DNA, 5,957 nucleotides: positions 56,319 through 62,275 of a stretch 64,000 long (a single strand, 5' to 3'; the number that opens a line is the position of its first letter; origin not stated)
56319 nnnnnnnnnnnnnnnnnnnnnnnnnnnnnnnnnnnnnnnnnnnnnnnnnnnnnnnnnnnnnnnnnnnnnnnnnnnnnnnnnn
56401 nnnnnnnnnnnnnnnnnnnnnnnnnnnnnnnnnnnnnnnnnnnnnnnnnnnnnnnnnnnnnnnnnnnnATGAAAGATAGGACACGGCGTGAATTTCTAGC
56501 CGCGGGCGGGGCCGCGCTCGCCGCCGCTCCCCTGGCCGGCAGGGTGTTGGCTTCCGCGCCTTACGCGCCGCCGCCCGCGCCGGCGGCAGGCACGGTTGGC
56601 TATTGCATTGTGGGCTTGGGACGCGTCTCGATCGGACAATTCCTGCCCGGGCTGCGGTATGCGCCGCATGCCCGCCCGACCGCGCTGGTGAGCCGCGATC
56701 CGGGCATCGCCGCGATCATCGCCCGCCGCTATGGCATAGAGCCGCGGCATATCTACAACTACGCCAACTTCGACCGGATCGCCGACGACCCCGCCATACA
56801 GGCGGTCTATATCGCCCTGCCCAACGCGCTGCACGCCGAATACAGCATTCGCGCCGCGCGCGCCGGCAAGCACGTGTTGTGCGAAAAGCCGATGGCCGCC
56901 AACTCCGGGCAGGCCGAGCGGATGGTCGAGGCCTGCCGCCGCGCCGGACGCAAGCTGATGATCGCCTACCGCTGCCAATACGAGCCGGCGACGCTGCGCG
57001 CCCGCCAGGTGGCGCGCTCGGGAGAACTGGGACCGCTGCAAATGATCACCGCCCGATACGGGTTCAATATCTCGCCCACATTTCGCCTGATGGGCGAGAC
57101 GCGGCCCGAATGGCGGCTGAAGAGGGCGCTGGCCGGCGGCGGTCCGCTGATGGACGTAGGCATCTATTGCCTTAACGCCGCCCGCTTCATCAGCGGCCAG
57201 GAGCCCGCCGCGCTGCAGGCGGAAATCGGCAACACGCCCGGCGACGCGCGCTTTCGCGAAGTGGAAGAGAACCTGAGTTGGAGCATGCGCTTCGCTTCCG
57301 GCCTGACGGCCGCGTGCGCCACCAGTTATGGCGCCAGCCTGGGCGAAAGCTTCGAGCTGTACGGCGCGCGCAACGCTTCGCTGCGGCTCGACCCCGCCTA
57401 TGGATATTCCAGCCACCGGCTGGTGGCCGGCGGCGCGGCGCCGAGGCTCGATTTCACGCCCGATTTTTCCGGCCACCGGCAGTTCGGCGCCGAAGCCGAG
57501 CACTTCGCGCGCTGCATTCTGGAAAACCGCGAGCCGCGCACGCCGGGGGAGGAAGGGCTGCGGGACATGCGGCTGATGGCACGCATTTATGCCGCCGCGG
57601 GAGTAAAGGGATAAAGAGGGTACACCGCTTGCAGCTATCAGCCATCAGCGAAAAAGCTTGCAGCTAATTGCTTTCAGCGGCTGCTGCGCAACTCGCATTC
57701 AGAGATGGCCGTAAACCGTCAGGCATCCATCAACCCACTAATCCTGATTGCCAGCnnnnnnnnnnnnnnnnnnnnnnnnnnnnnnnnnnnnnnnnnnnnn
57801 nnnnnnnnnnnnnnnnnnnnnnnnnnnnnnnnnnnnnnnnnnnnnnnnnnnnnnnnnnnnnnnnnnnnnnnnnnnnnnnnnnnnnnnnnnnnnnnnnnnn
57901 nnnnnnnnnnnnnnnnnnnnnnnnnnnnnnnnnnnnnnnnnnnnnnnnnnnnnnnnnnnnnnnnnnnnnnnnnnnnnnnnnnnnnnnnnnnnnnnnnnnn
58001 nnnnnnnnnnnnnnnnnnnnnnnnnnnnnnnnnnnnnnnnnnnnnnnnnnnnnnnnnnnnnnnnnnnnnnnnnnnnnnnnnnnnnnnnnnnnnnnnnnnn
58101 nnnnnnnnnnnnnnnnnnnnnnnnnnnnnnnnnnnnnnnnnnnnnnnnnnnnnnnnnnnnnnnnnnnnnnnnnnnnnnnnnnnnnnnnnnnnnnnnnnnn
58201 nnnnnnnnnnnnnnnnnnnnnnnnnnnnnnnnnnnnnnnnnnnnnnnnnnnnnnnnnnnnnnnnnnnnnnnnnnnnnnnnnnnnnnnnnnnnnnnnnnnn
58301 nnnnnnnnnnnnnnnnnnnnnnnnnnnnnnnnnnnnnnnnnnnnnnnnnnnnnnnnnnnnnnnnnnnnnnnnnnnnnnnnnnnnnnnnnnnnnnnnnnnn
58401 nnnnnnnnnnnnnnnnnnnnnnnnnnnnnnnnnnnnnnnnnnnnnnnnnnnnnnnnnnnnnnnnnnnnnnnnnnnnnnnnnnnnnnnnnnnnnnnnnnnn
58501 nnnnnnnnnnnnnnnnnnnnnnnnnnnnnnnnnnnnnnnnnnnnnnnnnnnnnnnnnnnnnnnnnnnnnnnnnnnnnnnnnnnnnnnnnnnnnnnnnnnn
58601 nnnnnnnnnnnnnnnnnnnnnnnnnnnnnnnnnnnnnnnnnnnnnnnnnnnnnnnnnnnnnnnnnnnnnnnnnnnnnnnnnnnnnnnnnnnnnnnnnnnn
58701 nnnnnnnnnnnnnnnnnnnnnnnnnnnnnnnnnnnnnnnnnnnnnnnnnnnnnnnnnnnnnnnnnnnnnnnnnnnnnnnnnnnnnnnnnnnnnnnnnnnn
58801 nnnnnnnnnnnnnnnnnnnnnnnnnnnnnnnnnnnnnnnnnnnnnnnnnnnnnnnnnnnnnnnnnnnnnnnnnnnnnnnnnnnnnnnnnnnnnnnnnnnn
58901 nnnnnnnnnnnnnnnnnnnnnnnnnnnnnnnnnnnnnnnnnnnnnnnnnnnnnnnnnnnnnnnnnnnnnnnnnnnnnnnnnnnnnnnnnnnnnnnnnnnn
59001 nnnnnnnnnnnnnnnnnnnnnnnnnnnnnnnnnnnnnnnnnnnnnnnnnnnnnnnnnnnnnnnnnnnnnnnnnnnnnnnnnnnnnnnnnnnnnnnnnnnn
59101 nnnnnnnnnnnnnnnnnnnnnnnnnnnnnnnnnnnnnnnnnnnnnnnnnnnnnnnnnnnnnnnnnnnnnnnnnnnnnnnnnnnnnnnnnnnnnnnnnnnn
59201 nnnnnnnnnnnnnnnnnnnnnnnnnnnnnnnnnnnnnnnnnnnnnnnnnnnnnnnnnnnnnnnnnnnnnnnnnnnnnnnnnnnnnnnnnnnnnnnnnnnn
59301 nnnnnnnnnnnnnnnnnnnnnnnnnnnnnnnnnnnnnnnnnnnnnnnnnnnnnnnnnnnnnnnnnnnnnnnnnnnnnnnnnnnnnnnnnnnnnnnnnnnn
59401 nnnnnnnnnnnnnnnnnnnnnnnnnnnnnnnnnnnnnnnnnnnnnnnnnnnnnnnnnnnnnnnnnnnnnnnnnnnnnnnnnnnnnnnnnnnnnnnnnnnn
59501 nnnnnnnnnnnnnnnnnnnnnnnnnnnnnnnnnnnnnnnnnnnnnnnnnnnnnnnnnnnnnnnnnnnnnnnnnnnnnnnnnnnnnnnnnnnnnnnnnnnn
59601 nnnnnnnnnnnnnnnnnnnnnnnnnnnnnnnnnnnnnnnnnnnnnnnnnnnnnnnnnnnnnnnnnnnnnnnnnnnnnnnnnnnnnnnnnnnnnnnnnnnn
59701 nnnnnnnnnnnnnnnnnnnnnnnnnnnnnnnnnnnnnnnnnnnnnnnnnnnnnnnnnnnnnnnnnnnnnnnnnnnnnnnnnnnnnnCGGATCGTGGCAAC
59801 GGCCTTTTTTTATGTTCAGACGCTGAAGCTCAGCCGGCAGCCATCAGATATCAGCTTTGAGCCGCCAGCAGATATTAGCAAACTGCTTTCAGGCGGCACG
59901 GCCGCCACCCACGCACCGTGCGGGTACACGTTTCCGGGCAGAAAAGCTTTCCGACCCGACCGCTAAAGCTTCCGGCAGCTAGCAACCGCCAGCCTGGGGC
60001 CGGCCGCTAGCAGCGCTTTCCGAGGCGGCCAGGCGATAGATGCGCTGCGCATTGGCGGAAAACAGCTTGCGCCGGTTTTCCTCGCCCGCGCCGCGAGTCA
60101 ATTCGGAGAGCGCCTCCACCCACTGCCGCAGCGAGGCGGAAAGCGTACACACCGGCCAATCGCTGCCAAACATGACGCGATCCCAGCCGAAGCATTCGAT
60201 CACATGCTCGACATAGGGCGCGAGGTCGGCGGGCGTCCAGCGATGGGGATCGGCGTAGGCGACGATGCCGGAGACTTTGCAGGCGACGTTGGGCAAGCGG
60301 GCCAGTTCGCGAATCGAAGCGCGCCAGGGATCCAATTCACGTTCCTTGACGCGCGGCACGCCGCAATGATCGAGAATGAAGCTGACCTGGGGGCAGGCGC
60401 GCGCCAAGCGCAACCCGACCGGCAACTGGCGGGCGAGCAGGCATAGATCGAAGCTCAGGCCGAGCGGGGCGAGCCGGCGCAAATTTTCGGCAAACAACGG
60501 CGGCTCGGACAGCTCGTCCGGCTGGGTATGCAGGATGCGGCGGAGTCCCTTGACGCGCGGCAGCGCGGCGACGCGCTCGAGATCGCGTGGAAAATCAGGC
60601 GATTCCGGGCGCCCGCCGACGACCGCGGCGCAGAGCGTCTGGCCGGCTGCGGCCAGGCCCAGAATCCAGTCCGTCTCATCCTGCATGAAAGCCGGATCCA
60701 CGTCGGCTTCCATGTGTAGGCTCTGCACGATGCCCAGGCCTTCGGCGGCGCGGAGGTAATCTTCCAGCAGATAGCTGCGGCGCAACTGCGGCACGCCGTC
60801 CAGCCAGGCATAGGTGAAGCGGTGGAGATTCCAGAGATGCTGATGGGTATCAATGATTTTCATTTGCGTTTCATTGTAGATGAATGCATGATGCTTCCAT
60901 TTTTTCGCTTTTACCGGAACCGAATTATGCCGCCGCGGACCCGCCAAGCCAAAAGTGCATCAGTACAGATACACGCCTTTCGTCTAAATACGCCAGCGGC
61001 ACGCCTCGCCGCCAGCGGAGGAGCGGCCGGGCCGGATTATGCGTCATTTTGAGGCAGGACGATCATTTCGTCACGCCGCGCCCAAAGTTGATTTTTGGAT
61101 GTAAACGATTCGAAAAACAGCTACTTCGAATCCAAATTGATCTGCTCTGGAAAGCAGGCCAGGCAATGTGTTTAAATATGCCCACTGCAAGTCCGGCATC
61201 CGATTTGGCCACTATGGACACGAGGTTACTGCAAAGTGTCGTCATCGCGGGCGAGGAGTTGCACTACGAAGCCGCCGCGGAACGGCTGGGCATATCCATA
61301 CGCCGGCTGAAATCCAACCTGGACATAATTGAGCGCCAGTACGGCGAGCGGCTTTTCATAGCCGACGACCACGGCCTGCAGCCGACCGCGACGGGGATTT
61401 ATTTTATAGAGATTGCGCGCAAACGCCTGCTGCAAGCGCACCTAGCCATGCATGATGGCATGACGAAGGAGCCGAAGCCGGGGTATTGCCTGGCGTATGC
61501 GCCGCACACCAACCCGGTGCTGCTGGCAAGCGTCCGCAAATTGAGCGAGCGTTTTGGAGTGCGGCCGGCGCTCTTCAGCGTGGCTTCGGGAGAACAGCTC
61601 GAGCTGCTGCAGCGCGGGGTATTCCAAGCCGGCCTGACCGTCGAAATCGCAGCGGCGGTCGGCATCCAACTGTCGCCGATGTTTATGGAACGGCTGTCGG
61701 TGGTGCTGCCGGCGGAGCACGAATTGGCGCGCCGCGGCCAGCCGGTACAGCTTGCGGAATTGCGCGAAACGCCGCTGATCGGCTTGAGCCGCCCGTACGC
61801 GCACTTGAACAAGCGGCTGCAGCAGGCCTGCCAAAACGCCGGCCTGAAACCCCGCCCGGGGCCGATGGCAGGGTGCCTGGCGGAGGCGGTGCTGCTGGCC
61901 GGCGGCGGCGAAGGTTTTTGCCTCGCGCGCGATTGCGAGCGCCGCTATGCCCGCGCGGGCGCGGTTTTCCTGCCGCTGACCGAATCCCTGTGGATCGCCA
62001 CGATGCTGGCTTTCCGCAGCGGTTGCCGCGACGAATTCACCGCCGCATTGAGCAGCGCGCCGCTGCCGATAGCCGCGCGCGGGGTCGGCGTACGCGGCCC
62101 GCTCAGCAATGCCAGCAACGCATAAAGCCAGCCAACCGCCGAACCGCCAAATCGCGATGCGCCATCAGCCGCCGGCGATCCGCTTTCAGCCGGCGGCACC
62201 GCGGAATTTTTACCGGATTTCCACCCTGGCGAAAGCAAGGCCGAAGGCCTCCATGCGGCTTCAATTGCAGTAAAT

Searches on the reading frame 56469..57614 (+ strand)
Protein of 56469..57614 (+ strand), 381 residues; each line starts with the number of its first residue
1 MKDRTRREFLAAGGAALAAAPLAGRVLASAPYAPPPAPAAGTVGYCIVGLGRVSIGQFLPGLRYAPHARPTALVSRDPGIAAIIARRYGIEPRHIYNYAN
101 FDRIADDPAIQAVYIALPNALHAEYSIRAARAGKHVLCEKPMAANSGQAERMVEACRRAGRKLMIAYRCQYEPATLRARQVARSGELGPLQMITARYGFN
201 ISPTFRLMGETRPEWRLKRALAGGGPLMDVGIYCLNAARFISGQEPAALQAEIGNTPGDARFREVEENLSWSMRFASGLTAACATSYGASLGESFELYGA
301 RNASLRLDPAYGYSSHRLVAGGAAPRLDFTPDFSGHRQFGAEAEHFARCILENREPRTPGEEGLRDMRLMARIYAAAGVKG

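Call 15: find_encoding_contigs(protein=window:56469-57614:+, flank=10000, max_places=10)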
Protein window:56469-57614:+ (381 aa): 1 contig read that carries it; 1 place shown.
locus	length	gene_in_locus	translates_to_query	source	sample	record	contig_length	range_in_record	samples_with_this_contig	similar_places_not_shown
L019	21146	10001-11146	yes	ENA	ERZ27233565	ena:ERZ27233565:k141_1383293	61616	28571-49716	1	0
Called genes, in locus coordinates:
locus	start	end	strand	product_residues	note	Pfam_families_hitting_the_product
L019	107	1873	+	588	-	-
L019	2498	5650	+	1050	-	PF01565:FAD_binding_4, PF02913:FAD-oxidase_C, PF13183:Fer4_8, PF13534:Fer4_17, PF02754:CCG (faint)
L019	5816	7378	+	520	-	-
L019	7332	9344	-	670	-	PF22848:ASD1_dom, PF06964:Alpha-L-AF_C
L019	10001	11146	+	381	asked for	PF01408:GFO_IDH_MocA, PF02894:GFO_IDH_MocA_C, PF22725:GFO_IDH_MocA_C3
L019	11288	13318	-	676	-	PF00488:MutS_V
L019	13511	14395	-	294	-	PF04909:Amidohydro_2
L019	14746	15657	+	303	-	PF00126:HTH_1 (weak), PF03466:LysR_substrate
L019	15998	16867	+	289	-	PF00126:HTH_1, PF03466:LysR_substrate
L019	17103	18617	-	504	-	-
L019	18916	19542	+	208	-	PF07638:Sigma70_ECF, PF04542:Sigma70_r2, PF08281:Sigma70_r4_2, PF04545:Sigma70_r4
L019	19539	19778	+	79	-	PF13490:zf-HC2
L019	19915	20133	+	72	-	-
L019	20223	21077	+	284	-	PF10502:Peptidase_S26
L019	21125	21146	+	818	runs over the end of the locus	PF05170:AsmA, PF05359:DUF748, PF13116:YhdP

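Call 21: find_homologous_proteins(query=window:56469-57614:+, max_evalue=1e-40)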
Query window:56469-57614:+ (381 aa): 5858 proteins with E <= 1e-40 among 8000 candidates; the best 120 are listed.
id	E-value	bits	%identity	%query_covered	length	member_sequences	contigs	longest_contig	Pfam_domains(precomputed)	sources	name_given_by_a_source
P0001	1.0e-176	606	75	99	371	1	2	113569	PF01408.29,PF22725.2,PF02894.23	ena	-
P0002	3.0e-146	505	63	96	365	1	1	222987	PF01408.29,PF22725.2,PF02894.23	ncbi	-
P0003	6.9e-133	461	62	88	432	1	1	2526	PF01408.29,PF22725.2,PF02894.23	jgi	jgi:predicted dehydrogenase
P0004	7.3e-133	461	58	97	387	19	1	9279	PF01408.29,PF22725.2,PF02894.23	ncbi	-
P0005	1.4e-130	454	62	88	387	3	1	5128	PF01408.29,PF22725.2,PF02894.23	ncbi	-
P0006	1.4e-117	411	51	98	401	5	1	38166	PF01408.29,PF22725.2,PF02894.23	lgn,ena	-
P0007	1.3e-114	401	51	98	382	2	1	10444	PF01408.29,PF22725.2,PF02894.23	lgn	-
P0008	2.6e-112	394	52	98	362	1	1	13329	PF01408.29,PF22725.2,PF02894.23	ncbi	-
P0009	4.4e-112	393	52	97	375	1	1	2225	PF01408.29,PF22725.2,PF02894.23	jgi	jgi:predicted dehydrogenase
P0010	6.2e-111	389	51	98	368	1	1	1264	PF01408.29,PF22725.2,PF02894.23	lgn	-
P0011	7.0e-111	389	52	97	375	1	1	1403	PF01408.29,PF22725.2,PF02894.23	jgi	jgi:predicted dehydrogenase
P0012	1.7e-110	388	51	98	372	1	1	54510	PF01408.29,PF22725.2,PF02894.23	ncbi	-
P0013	2.1e-109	384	50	98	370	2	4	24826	PF01408.29,PF22725.2,PF02894.23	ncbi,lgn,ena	-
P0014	4.7e-109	383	50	99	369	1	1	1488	PF01408.29,PF22725.2,PF02894.23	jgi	jgi:predicted dehydrogenase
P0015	9.7e-109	382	52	98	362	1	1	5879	PF01408.29,PF22725.2,PF02894.23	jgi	jgi:predicted dehydrogenase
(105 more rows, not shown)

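Call 23: find_encoding_contigs(protein=P0001, flank=10000, max_places=4)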
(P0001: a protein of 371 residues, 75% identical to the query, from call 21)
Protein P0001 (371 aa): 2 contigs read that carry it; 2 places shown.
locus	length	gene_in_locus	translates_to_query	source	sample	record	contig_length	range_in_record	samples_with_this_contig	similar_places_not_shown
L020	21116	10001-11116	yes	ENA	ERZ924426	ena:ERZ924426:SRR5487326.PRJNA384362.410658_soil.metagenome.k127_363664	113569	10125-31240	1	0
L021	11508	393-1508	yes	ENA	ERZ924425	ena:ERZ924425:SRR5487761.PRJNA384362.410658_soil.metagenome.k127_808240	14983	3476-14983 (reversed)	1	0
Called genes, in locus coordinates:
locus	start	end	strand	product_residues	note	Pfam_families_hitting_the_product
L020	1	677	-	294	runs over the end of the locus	PF20067:SSL_N (faint), PF01436:NHL (faint), PF08450:SGL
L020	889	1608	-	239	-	PF00027:cNMP_binding, PF13545:HTH_Crp_2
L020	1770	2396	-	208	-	PF00027:cNMP_binding, PF13545:HTH_Crp_2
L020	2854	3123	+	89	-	-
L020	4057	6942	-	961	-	PF01301:Glyco_hydro_35, PF02449:Glyco_hydro_42 (faint), PF10435:BetaGal_dom2, PF13364:BetaGal_ABD2 (faint), PF21467:BetaGal_gal-bd (faint)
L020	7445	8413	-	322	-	-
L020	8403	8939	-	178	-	PF00589:Phage_integrase (weak)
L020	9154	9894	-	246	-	-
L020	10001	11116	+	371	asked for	PF01408:GFO_IDH_MocA, PF02894:GFO_IDH_MocA_C, PF22725:GFO_IDH_MocA_C3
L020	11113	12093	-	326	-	PF04909:Amidohydro_2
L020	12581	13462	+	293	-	PF00126:HTH_1, PF03466:LysR_substrate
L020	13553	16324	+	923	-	-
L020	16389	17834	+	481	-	PF00474:SSF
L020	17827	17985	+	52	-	-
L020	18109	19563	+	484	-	PF13360:PQQ_2 (weak), PF01011:PQQ (faint)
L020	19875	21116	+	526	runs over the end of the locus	PF01435:Peptidase_M48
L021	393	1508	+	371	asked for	PF01408:GFO_IDH_MocA, PF02894:GFO_IDH_MocA_C, PF22725:GFO_IDH_MocA_C3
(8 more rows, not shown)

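Call 24: find_encoding_contigs(protein=P0002, flank=10000, max_places=4)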
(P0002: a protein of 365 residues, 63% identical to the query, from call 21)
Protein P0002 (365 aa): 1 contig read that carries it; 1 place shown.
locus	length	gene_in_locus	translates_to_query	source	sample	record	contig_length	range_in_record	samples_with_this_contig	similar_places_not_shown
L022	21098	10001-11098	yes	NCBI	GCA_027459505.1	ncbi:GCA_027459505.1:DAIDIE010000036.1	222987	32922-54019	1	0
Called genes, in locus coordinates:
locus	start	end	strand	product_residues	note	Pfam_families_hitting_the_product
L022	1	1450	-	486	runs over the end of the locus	-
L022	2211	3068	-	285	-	PF01149:Fapy_DNA_glyco, PF06831:H2TH, PF06827:zf-FPG_IleRS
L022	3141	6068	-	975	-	PF07517:SecA_DEAD, PF01043:SecA_PP_bind, PF21090:P-loop_SecA, PF07516:SecA_SW, PF02810:SEC-C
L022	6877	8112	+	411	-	PF05239:PRC (faint), PF03448:MgtE_N, PF14841:FliG_M (faint), PF00571:CBS (weak)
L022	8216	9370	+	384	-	PF00072:Response_reg, PF13487:HD_5, PF01966:HD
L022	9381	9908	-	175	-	PF13671:AAA_33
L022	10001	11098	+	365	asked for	PF01408:GFO_IDH_MocA, PF22725:GFO_IDH_MocA_C3, PF02894:GFO_IDH_MocA_C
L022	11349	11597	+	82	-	PF12844:HTH_19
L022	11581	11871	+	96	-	PF13657:Couple_hipA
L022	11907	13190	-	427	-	PF00083:Sugar_tr (weak), PF07690:MFS_1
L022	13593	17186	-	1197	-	PF13620:CarboxypepD_reg, PF17210:SdrD_B (faint), PF25183:OMP_b-brl_4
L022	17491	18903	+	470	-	-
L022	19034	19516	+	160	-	PF12867:DinB_2 (weak)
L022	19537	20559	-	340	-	PF05050:Methyltransf_21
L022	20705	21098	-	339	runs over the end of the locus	PF08100:Dimerisation, PF13489:Methyltransf_23 (weak), PF00891:Methyltransf_2, PF13649:Methyltransf_25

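Call 43: search_protein_families(library=pfam, proteins=[window:56469-57614:+], max_evalue=0.001)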
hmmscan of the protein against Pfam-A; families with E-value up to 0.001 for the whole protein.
window:56469-57614:+ (381 aa): 3 families
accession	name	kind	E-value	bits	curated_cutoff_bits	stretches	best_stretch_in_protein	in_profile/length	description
PF01408.29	GFO_IDH_MocA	-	8.3e-25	88.2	24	1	45-167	3-120/120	Oxidoreductase family, NAD-binding Rossmann fold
PF22725.1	GFO_IDH_MocA_C3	-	5.1e-23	81.9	27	1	176-300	2-119/124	GFO/IDH/MocA C-terminal domain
PF02894.22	GFO_IDH_MocA_C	-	8.9e-12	45.7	22.9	1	184-377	6-210/218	Oxidoreductase family, C-terminal alpha/beta domain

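Call 48: search_protein_families(library=pfam, proteins=[L020:7445-8413:-, L020:8403-8939:-, L020:9154-9894:-], max_evalue=0.1)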
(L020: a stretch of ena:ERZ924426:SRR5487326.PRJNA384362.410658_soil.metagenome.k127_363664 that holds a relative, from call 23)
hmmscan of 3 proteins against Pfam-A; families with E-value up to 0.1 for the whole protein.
L020:7445-8413:- (322 aa): 0 families

L020:8403-8939:- (178 aa): 1 family
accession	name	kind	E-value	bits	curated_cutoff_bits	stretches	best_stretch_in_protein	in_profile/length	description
PF00589.27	Phage_integrase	-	5.6e-06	26.7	27.1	1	103-164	19-82/172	Phage integrase family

L020:9154-9894:- (246 aa): 0 families

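Call 49: list_cluster_members(proteins=[window:56469-57614:+, window:53800-55812:-, window:52242-53846:+, window:57756-59786:-])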
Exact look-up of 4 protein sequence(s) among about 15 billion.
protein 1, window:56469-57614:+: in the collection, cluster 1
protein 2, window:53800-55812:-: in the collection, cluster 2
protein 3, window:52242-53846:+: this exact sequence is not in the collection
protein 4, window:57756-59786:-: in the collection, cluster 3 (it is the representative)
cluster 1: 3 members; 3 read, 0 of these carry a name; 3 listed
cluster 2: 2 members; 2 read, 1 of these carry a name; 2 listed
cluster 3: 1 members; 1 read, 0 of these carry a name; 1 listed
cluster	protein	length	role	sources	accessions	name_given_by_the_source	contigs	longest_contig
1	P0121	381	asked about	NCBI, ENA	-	-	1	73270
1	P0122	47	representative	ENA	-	-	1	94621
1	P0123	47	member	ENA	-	-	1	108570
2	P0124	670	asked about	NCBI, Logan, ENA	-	-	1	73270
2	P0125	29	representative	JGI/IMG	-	hypothetical protein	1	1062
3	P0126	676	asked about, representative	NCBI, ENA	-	-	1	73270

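Call 51: find_encoding_contigs(protein=P0122, flank=10000, max_places=4)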
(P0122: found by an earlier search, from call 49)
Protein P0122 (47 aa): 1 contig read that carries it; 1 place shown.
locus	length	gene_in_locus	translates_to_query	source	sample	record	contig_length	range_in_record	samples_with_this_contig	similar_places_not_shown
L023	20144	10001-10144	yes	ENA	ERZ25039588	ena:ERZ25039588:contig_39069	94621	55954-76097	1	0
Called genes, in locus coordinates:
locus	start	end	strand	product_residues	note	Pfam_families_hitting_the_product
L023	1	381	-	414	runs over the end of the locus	PF02561:FliS (weak)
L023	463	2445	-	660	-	PF04542:Sigma70_r2, PF04539:Sigma70_r3 (weak), PF08281:Sigma70_r4_2 (weak), PF04545:Sigma70_r4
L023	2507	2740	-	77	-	PF01312:Bac_export_2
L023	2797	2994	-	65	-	-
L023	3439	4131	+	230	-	PF00460:Flg_bb_rod, PF22692:LlgE_F_G_D1, PF06429:Flg_bbr_C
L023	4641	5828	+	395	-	PF01547:SBP_bac_1, PF13416:SBP_bac_8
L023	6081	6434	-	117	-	-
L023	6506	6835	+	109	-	PF00528:BPD_transp_1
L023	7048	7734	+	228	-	PF00528:BPD_transp_1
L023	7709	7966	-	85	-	-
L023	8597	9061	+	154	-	PF22422:MGH1-like_GH, PF03200:Glyco_hydro_63 (faint)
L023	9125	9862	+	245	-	PF00460:Flg_bb_rod, PF22692:LlgE_F_G_D1, PF06429:Flg_bbr_C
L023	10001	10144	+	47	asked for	-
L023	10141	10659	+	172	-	PF05130:FlgN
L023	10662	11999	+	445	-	PF00460:Flg_bb_rod (weak), PF22638:FlgK_D1, PF06429:Flg_bbr_C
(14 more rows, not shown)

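Call 52: find_encoding_contigs(protein=P0123, flank=10000, max_places=4)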
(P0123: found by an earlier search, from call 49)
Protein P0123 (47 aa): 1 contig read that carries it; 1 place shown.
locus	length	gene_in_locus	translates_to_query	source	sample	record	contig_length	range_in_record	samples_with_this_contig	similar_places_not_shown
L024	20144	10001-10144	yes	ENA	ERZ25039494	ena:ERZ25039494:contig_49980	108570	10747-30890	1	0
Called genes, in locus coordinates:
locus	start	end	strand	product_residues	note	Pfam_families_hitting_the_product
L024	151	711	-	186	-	PF07195:FliD_C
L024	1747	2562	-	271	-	PF04542:Sigma70_r2, PF04539:Sigma70_r3 (weak), PF08281:Sigma70_r4_2, PF04545:Sigma70_r4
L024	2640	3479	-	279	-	PF01312:Bac_export_2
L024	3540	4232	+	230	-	PF00460:Flg_bb_rod, PF22692:LlgE_F_G_D1, PF06429:Flg_bbr_C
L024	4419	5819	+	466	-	PF01547:SBP_bac_1, PF13416:SBP_bac_8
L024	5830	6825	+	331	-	PF00528:BPD_transp_1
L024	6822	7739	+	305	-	PF00528:BPD_transp_1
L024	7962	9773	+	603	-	PF22422:MGH1-like_GH, PF22692:LlgE_F_G_D1 (weak)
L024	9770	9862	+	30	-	PF06429:Flg_bbr_C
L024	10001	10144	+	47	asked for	-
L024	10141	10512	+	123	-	-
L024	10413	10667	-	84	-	-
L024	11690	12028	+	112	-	PF06429:Flg_bbr_C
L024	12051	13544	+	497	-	-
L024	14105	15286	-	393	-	-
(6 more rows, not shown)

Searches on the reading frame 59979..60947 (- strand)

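Call 43: search_protein_families(library=pfam, proteins=[window:59979-60947:-], max_evalue=0.001)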
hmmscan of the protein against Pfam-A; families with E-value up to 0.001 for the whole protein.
window:59979-60947:- (322 aa): 1 family
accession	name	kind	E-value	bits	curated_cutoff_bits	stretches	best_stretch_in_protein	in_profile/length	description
PF04909.20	Amidohydro_2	-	8.2e-54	183.7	26.4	1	32-306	1-289/289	Amidohydrolase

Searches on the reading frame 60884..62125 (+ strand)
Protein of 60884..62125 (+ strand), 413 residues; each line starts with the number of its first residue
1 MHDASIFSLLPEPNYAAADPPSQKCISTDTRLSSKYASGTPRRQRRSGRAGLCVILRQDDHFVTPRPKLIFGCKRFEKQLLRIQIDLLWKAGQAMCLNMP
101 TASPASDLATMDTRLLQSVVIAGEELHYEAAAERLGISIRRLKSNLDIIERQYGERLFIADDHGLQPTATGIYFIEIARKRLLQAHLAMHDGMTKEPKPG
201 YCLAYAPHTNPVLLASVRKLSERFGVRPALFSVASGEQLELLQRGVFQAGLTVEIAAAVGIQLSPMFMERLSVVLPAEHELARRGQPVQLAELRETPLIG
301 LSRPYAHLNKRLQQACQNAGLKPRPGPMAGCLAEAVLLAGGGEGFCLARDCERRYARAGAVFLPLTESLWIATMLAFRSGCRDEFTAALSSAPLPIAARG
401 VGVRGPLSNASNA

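Call 43: search_protein_families(library=pfam, proteins=[window:60884-62125:+], max_evalue=0.001)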
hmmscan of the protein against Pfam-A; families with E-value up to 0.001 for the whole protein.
window:60884-62125:+ (413 aa): 2 families
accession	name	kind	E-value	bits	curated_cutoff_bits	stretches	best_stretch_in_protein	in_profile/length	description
PF03466.25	LysR_substrate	-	1.9e-18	67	28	1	225-381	34-191/209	LysR substrate binding domain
PF00126.33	HTH_1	-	9.7e-08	32.3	26.6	1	114-171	2-59/60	Bacterial regulatory helix-turn-helix protein, lysR family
